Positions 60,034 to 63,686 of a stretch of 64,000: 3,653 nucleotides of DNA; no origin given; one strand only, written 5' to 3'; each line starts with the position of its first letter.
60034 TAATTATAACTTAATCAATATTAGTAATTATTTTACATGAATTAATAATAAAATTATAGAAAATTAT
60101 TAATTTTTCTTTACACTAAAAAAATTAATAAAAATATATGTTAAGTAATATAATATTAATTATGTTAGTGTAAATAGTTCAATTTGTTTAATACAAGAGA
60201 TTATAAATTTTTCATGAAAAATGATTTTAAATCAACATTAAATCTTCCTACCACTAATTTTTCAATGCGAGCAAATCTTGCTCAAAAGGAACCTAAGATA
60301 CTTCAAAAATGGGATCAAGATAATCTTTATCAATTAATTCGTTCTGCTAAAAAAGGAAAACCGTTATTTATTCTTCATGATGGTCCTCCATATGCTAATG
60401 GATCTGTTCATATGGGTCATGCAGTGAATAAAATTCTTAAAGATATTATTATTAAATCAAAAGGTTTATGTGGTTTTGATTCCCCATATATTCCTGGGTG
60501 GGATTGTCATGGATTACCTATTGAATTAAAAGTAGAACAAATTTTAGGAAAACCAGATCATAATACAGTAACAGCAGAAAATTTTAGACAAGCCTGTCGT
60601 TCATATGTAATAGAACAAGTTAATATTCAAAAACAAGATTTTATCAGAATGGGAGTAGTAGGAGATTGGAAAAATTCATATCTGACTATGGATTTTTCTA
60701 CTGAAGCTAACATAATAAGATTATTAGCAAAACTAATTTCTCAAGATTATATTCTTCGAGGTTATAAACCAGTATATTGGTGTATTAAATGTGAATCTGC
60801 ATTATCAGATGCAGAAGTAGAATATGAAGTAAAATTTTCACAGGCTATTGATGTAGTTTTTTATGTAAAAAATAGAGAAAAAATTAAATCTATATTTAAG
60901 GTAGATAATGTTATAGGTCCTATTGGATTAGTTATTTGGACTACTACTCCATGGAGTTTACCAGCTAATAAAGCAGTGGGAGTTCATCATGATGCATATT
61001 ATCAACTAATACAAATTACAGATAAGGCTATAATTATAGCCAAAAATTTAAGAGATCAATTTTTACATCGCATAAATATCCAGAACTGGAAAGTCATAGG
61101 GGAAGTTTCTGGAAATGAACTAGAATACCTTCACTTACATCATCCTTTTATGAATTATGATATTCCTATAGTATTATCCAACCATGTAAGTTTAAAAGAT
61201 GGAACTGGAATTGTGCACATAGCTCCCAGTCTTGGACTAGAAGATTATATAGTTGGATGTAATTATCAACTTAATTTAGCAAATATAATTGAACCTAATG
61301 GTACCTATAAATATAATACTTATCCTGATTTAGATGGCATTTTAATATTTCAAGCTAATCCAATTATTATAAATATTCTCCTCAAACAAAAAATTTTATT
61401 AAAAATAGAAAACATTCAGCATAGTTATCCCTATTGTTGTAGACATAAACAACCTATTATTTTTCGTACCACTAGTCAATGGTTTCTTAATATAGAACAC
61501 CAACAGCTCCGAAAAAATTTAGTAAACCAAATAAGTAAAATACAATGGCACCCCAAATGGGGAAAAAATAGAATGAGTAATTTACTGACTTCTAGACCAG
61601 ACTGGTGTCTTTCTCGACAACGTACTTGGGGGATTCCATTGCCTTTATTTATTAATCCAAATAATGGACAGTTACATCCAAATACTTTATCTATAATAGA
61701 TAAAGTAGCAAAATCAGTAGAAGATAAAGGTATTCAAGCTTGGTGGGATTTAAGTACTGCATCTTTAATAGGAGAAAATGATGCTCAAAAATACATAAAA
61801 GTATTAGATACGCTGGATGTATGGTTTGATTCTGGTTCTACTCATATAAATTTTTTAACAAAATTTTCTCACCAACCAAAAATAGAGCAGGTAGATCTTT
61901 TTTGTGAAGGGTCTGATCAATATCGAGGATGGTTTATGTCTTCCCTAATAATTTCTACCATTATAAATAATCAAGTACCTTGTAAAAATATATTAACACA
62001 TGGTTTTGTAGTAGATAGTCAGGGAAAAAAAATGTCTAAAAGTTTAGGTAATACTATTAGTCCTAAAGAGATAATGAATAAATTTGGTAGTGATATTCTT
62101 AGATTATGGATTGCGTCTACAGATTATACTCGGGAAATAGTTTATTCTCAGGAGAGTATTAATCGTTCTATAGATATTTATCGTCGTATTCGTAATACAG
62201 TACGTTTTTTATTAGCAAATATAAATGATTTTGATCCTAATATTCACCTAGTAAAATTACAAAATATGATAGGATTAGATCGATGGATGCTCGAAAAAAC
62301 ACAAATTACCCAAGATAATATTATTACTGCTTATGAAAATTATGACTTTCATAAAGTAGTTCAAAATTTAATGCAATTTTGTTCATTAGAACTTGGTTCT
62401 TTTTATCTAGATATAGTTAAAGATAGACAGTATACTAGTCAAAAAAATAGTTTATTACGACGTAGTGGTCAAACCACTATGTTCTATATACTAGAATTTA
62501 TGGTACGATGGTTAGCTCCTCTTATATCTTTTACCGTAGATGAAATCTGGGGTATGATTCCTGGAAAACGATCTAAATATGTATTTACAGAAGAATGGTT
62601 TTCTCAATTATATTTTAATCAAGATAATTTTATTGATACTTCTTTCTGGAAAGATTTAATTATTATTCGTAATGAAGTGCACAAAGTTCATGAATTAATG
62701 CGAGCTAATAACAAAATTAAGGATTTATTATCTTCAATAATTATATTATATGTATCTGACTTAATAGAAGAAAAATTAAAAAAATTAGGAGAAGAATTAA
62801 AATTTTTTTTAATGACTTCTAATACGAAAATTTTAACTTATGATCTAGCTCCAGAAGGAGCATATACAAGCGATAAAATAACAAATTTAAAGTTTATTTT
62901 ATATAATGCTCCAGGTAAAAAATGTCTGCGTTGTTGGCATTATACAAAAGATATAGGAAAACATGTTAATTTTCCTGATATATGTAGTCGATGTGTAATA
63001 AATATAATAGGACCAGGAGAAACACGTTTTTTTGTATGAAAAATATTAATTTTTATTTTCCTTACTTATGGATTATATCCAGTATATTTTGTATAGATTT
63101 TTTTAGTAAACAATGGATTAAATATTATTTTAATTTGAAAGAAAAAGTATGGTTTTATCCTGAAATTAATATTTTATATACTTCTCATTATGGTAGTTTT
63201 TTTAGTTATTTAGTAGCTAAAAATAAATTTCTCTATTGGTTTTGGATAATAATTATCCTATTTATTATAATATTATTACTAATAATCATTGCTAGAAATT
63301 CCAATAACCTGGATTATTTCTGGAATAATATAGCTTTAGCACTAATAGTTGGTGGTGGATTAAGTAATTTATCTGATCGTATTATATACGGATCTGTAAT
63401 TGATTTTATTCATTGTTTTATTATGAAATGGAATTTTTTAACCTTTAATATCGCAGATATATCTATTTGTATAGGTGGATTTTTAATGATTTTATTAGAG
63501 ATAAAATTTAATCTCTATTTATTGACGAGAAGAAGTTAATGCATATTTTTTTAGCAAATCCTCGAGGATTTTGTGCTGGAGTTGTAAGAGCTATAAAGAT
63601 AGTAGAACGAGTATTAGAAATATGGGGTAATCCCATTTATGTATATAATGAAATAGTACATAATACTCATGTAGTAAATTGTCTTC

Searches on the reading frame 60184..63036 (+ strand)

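Call 43: search_protein_families(library=ncbifam, proteins=[window:60184-63036:+], max_evalue=0.00001)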
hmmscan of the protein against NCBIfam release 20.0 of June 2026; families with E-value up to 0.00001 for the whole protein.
window:60184-63036:+ (951 aa): 17 families
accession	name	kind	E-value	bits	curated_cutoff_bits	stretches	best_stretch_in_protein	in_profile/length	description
NF040702.1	ileS_w_GNAT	exception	0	1094.4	1999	2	281-950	446-1099/1100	isoleucine--tRNA ligase, N-acetyltransferase domain-containing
TIGR00392.1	ileS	equivalog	5.9e-266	884.9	621.4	1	26-847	2-851/861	isoleucine--tRNA ligase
NF009687.0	PRK13208.1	equivalog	2.5e-124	416.2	738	2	318-874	244-779/801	valine--tRNA ligase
TIGR00422.1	valS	equivalog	6.8e-119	398.2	612.1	2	318-881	245-784/863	valine--tRNA ligase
NF004349.1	PRK05729.1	equivalog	9.4e-106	355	704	2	317-885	238-771/860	valine--tRNA ligase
NF000257.1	MupA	exception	5.1e-96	322.4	1900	1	37-859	10-822/1024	mupirocin-resistant isoleucine--tRNA ligase MupA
NF000258.1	MupB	exception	1.1e-92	311.5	1900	1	35-873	8-838/1033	mupirocin-resistant isoleucine--tRNA ligase MupB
NF011492.0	PRK14900.1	equivalog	1.4e-72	245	1783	2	316-818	252-732/1044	valine--tRNA ligase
NF000540.1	alt_ValS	exception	3.6e-68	230.3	900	2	321-811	263-759/827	valine--tRNA ligase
NF008957.0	PRK12300.1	subfamily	3e-50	171.1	677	3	31-357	5-324/946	leucine--tRNA ligase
TIGR00395.1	leuS_arch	equivalog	3e-37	128.1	648.5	2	36-357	4-318/938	leucine--tRNA ligase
TIGR00398.1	metG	equivalog_domain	2.8e-29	102.2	336.35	2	601-786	313-495/530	methionine--tRNA ligase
TIGR00396.1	leuS_bact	equivalog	1.7e-25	89.3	548.4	2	34-212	5-167/843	leucine--tRNA ligase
NF001100.0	PRK00133.1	equivalog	2.1e-22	79.4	587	2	416-799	173-509/676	methionine--tRNA ligase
NF008900.0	PRK12267.1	equivalog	3.6e-20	72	598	2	600-734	284-419/648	methionine--tRNA ligase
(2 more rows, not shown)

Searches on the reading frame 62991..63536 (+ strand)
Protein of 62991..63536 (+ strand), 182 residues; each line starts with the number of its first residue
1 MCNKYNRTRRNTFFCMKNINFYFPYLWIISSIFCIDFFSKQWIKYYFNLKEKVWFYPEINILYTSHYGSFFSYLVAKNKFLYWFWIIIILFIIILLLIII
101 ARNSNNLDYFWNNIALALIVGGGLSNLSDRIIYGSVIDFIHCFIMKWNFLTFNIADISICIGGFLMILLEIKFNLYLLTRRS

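Call 43: search_protein_families(library=ncbifam, proteins=[window:62991-63536:+], max_evalue=0.00001)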
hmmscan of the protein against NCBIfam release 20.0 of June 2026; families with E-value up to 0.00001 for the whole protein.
window:62991-63536:+ (182 aa): 16 families
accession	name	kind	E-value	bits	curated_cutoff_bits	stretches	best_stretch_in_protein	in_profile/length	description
TIGR00077.1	lspA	equivalog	2.7e-23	82.6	73.95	1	23-169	10-153/164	signal peptidase II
NF011366.0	PRK14785.1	subfamily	1.9e-19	70.3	256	1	28-171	47-189/198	lipoprotein signal peptidase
NF011352.0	PRK14770.1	equivalog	4.7e-17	61.9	223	1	31-169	25-160/173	lipoprotein signal peptidase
NF011360.0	PRK14779.1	subfamily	8.8e-16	58.3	177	1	22-172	9-155/163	lipoprotein signal peptidase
NF011368.0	PRK14787.1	equivalog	1.2e-12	48.2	177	1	27-170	6-153/167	lipoprotein signal peptidase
NF011357.0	PRK14775.1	equivalog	6.1e-12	45.8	201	1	28-173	10-150/170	lipoprotein signal peptidase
NF011371.0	PRK14790.1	equivalog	2.6e-11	43.7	202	1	28-169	15-151/169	lipoprotein signal peptidase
NF011365.0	PRK14784.1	equivalog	1.4e-10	41.5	181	1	31-172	13-148/160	lipoprotein signal peptidase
NF011358.0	PRK14776.1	equivalog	1.9e-10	40.9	285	1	40-167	28-151/170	lipoprotein signal peptidase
NF011355.0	PRK14773.1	subfamily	2.1e-10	40.8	218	1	82-168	97-184/206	lipoprotein signal peptidase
NF011367.0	PRK14786.1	equivalog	7e-09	36.1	190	1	25-166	3-138/154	lipoprotein signal peptidase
NF011354.0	PRK14772.1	equivalog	9.1e-09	34.9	321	1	32-170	35-168/190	lipoprotein signal peptidase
NF011369.0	PRK14788.1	equivalog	9.4e-09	34.9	200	1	26-138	7-118/213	lipoprotein signal peptidase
NF011351.0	PRK14769.1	subfamily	3.8e-08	33.8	216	1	86-169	63-142/156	lipoprotein signal peptidase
NF011356.0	PRK14774.1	equivalog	4.2e-08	33.1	256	1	76-169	58-149/185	lipoprotein signal peptidase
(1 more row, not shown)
